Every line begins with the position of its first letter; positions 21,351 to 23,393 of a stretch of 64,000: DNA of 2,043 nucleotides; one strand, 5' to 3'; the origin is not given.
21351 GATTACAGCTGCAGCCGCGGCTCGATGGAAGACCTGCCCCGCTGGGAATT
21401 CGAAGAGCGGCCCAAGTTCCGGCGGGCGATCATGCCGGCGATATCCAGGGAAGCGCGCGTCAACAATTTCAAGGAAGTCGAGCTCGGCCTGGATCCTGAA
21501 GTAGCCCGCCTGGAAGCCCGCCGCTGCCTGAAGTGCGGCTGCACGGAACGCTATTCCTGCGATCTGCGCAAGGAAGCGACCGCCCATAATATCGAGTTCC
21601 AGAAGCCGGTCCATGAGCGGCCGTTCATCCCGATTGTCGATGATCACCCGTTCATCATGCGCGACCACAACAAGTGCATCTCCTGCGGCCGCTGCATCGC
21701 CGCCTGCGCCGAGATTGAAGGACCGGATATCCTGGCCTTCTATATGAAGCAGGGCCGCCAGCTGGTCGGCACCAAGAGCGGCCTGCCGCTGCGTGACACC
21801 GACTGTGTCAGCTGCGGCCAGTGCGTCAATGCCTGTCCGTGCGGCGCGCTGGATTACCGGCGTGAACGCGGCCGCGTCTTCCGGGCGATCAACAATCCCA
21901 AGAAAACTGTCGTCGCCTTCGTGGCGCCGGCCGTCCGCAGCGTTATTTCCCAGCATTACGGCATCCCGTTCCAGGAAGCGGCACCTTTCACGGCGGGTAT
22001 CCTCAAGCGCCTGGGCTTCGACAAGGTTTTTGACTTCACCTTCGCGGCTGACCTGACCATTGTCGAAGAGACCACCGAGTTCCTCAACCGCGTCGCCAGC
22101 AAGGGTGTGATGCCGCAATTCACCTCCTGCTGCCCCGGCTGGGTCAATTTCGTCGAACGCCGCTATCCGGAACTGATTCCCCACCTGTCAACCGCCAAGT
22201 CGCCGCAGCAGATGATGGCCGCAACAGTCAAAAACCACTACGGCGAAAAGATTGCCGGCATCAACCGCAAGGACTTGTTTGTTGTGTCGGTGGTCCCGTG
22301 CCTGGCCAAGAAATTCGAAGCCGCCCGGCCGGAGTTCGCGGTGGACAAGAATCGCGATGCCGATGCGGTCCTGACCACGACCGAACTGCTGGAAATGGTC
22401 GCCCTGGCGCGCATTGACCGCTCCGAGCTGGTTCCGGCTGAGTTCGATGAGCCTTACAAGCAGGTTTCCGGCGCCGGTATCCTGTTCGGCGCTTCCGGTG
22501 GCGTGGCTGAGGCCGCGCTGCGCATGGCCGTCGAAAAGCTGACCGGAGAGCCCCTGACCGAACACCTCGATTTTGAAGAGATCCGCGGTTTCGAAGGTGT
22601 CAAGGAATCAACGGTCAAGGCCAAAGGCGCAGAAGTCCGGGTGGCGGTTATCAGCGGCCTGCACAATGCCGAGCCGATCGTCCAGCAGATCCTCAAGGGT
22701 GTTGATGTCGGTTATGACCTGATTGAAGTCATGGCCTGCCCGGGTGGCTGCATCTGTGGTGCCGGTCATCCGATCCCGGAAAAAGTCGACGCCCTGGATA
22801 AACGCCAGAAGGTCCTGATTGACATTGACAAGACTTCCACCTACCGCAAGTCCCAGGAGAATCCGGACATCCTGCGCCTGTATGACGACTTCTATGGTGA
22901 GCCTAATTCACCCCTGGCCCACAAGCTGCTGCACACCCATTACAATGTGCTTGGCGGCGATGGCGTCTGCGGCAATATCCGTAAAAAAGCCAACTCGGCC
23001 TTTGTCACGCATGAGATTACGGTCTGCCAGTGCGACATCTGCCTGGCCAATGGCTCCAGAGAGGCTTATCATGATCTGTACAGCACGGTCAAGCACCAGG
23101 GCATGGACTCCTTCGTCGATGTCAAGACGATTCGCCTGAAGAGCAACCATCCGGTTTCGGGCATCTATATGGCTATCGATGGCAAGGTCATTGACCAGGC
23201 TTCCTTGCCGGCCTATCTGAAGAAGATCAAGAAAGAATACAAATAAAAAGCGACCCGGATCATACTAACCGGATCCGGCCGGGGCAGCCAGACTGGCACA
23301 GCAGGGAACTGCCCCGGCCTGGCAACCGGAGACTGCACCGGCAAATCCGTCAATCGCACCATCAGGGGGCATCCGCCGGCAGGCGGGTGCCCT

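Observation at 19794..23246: Single-polypeptide 2Fe2S - GltD-like NAD(P)H module - 4Fe4S - [FeFe]-hydrogenase fusion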

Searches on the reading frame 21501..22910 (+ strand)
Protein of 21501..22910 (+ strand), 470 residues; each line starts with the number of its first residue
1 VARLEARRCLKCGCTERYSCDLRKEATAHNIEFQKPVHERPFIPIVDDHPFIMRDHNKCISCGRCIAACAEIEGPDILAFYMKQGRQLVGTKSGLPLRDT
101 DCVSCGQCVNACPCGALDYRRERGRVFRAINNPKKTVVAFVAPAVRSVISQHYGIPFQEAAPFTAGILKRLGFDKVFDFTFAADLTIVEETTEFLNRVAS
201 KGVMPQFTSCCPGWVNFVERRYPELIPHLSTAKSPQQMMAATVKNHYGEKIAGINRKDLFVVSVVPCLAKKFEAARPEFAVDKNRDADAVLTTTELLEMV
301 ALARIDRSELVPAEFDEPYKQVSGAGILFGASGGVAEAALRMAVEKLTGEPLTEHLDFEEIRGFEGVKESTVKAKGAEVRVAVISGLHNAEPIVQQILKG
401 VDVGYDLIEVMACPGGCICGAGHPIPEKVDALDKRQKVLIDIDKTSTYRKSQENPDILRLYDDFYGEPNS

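Call 42: search_solved_structures(query=window:21501-22910:+, max_evalue=1e-100, show_alignments=3)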
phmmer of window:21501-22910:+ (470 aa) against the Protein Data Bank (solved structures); distinct sequences matched with E-value up to 1e-100: 20.
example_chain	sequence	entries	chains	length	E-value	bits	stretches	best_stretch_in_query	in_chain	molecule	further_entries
8a6t_A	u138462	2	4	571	9.1e-120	403.9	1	13-468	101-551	Electron bifurcating hydrogenase subunit HydA1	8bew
7q4v_A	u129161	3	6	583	7.5e-109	367.9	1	7-470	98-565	Iron hydrogenase HydA1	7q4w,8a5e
9rj9_A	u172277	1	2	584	8.1e-106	357.9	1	10-469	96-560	Iron hydrogenase 1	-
1c4a_A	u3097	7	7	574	3.6e-105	355.8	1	10-469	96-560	PROTEIN (FE-ONLY HYDROGENASE) | PROTEIN (PERIPLASMIC HYDROGENASE 1) | Iron hydrogenase 1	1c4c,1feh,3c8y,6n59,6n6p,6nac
4xdd_A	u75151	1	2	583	3.7e-105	355.7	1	10-469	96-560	Iron hydrogenase 1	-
4xdc_A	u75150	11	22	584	3.8e-105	355.7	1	10-469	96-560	Iron hydrogenase 1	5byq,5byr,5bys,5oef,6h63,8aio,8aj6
8cjy_A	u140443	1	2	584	5.2e-105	355.2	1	10-469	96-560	Iron hydrogenase 1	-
9rjo_A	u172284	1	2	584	7.6e-105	354.7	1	10-469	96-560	Iron hydrogenase 1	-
6gm0_A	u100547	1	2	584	9.5e-105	354.4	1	10-469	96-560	Iron hydrogenase 1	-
6gm8_A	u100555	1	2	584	9.5e-105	354.4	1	10-469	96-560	Iron hydrogenase 1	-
6gm2_A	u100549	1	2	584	9.7e-105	354.3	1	10-469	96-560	Iron hydrogenase 1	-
6yf4_A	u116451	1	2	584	9.7e-105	354.3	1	10-469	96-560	Iron hydrogenase 1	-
6gm4_A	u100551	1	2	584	1e-104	354.3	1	10-469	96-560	Iron hydrogenase 1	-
5la3_A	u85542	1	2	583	2.5e-104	353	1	10-469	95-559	Iron hydrogenase 1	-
7qhf_A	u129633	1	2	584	2.6e-104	353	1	10-469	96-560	Iron hydrogenase 1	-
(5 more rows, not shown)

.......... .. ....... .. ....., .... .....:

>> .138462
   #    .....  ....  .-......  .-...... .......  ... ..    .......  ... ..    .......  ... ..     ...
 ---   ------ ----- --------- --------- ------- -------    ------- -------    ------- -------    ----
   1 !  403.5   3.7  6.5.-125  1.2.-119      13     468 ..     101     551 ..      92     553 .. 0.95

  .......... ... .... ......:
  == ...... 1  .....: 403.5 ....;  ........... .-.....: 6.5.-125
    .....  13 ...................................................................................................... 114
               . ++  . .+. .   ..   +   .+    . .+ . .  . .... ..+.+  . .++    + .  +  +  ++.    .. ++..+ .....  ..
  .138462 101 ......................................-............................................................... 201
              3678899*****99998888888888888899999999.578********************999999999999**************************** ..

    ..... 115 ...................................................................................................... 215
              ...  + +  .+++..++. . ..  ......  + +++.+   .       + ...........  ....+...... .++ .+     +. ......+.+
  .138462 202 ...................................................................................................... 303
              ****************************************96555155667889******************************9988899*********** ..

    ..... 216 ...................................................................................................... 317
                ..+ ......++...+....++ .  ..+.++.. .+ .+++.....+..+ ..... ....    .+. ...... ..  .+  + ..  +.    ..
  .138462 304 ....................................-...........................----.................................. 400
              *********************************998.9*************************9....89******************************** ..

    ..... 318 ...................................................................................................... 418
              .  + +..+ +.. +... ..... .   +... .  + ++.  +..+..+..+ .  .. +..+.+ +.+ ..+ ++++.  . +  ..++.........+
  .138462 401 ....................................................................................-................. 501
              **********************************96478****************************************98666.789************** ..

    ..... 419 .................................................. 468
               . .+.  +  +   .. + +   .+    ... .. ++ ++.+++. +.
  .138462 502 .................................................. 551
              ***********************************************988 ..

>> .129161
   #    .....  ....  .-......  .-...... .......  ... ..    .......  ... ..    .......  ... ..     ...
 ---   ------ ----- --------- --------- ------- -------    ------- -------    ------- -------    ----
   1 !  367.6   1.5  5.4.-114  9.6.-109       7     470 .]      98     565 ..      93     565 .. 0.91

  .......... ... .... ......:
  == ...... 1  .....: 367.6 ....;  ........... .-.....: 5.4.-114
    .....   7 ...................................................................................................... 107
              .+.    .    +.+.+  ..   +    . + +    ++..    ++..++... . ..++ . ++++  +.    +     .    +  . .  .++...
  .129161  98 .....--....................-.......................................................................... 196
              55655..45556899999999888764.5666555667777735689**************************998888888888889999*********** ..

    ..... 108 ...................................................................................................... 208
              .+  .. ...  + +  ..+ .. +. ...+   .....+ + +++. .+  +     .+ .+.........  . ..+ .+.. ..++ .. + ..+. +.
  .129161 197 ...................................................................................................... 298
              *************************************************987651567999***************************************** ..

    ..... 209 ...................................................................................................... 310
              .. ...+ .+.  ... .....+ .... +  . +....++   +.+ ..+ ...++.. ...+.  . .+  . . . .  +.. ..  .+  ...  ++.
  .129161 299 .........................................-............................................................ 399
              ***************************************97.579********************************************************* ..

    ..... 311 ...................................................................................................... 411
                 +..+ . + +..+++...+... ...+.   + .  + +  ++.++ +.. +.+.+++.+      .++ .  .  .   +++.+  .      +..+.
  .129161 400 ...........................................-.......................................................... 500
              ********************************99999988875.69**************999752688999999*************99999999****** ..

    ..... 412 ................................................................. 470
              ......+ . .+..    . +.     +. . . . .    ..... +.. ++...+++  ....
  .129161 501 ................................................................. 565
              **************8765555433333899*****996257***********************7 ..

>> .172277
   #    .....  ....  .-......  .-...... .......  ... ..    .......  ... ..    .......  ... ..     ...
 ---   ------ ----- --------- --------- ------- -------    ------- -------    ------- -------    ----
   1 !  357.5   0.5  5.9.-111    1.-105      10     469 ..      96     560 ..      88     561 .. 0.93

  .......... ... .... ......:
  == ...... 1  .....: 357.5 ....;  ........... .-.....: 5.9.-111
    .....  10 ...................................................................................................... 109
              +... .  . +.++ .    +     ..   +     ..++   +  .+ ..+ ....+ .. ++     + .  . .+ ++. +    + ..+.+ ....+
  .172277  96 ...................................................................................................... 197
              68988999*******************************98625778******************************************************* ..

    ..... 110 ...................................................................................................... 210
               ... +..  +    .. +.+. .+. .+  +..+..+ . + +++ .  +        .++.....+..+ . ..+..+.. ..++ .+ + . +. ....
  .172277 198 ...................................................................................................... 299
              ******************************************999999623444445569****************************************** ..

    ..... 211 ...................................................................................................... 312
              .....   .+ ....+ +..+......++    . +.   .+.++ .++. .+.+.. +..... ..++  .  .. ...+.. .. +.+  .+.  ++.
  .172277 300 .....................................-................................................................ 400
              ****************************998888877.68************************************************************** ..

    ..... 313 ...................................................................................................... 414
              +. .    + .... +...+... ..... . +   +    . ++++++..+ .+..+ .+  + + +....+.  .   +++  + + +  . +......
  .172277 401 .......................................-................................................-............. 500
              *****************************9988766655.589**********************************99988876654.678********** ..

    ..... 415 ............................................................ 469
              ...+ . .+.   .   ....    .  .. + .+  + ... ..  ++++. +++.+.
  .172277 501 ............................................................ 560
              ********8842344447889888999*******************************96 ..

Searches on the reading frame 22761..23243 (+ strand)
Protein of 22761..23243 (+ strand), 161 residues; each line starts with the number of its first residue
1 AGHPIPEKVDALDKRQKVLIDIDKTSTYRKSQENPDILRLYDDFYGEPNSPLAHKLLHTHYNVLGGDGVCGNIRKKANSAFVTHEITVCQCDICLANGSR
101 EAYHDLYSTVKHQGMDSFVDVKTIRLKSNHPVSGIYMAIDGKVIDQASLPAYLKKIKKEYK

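Call 41: search_solved_structures(query=window:22761-23243:+, max_evalue=0.01, show_alignments=3)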
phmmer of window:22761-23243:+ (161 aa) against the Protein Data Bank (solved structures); distinct sequences matched with E-value up to 0.01: 30.
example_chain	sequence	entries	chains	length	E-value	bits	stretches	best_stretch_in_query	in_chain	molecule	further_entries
6gm6_A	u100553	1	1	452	2.7e-11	47.1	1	11-66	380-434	Fe-hydrogenase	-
6gm5_A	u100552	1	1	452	2.7e-11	47.1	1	11-66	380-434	Fe-hydrogenase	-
6gm7_A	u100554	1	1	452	2.8e-11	47.1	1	11-66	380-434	Fe-hydrogenase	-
6gl6_A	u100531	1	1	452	2.8e-11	47.1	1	11-66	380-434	Fe-hydrogenase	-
2n0s_A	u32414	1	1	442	3.5e-11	46.8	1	11-66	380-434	Fe-hydrogenase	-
3lx4_A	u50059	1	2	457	3.6e-11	46.7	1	11-66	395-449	Fe-hydrogenase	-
4r0v_A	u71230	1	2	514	3.9e-11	46.6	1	11-66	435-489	Fe-hydrogenase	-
7q4v_A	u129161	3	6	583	7.6e-11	45.7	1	9-62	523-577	Iron hydrogenase HydA1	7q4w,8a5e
30jk_A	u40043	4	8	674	1.1e-07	35.4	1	8-61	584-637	[FeFe]-hydrogenase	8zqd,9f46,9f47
9rkm_A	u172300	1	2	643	1.1e-07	35.3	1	8-61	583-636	[FeFe]-hydrogenase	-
7qv7_D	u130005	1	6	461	2.7e-06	30.9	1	11-62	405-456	Hydrogen dependent carbon dioxide reductase subunit HydA2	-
8a6t_A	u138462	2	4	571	3.9e-06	30.3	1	2-62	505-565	Electron bifurcating hydrogenase subunit HydA1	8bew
6gly_A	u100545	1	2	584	2.6e-05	27.7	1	7-62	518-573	Iron hydrogenase 1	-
6gm2_A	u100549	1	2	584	2.6e-05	27.7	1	7-62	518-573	Iron hydrogenase 1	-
8cjy_A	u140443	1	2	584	2.6e-05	27.7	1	7-62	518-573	Iron hydrogenase 1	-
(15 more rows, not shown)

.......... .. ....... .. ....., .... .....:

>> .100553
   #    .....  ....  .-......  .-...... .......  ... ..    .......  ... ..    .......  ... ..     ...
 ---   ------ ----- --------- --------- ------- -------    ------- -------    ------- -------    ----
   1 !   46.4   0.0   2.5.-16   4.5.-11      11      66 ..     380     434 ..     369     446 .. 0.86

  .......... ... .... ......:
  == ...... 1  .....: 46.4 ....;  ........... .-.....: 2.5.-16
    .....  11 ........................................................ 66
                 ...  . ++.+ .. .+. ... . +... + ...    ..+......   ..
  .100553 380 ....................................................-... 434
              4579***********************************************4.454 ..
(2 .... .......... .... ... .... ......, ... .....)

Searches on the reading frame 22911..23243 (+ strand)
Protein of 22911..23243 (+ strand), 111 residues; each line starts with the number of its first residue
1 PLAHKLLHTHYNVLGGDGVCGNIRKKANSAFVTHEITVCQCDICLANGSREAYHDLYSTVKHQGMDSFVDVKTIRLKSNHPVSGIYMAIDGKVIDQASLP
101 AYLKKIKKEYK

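Call 32: search_solved_structures(query=window:22911-23243:+, max_evalue=10, show_alignments=4)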
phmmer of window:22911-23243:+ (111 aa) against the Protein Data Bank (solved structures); distinct sequences matched with E-value up to 10: 0.

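Call 59: search_solved_structures(query=A4, max_evalue=10, show_alignments=3)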
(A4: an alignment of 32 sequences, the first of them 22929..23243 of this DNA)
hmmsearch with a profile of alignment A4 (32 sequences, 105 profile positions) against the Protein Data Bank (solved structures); distinct sequences matched with E-value up to 10: 3.
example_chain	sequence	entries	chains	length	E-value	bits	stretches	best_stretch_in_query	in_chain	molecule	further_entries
7p5h_A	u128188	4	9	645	0.044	16.9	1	27-66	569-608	Fe-hydrogenase, subunit alpha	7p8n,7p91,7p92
7b6d_E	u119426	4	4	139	0.48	13.6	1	23-67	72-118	Probable trafficking protein particle complex subunit 2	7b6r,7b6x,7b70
5xyi_B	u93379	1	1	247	1.1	12.5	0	6-56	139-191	Ribosomal protein S3Ae, putative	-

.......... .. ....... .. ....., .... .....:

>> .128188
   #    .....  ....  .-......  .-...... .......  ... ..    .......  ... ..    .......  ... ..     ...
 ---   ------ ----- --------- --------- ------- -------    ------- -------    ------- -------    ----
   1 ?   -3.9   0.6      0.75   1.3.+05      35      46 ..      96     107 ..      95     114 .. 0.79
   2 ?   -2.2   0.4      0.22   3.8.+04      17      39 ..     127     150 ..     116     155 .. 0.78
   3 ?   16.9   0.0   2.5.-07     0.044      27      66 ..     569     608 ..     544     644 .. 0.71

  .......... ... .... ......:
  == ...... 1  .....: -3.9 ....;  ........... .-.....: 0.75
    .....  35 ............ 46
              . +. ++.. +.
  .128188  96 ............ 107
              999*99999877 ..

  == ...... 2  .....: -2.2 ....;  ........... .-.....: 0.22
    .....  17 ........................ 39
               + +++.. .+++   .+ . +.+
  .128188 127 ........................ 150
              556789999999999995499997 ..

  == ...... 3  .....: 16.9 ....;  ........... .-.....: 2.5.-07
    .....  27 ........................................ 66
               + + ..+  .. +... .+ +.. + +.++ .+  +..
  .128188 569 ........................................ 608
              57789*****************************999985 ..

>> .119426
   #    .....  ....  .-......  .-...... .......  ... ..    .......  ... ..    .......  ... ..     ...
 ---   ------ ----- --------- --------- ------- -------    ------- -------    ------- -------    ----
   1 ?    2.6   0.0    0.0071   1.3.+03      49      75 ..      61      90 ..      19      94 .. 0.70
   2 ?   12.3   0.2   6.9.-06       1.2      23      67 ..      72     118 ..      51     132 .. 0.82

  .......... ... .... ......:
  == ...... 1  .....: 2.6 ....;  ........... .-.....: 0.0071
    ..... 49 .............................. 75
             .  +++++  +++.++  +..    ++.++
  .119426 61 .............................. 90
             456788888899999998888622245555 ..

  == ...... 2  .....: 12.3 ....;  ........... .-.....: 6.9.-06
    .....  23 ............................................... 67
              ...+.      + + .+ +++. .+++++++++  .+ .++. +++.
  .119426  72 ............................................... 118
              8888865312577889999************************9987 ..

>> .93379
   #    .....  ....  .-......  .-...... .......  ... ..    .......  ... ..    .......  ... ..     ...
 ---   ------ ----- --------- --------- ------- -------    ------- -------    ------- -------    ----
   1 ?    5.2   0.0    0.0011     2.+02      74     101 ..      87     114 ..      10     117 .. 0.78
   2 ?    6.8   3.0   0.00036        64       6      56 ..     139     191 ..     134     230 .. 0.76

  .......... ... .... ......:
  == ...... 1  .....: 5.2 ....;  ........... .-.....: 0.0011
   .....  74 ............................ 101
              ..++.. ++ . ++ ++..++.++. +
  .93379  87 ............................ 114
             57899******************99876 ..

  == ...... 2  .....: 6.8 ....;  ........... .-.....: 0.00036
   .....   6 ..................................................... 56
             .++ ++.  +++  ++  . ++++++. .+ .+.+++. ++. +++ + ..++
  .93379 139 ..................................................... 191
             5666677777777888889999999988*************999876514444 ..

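Call 65: predict_structure(alignment_id=A4)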
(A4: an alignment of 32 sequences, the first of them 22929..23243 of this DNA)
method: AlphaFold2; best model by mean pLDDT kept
length: 105 residues; sequences in the alignment: 32
mean_pLDDT: 75.5   pTM: 0.59
mean pLDDT of the five models: 75.5, 74.7, 74.2, 73.7, 73.2
residues with pLDDT >= 90: 9; 70-90: 63; 50-70: 20; < 50: 13
segments of 3 or more residues with pLDDT < 50: 8-16
pLDDT, mean of each block of 10 residues (from residue 1): 49 47 68 88 89 87 87 72 86 84 73
secondary structure, 60 per line:
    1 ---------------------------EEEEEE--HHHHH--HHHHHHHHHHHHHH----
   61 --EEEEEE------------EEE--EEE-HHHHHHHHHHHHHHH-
elements in order: E28-33 H36-40 H43-56 E63-68 E81-83 E86-88 H90-104
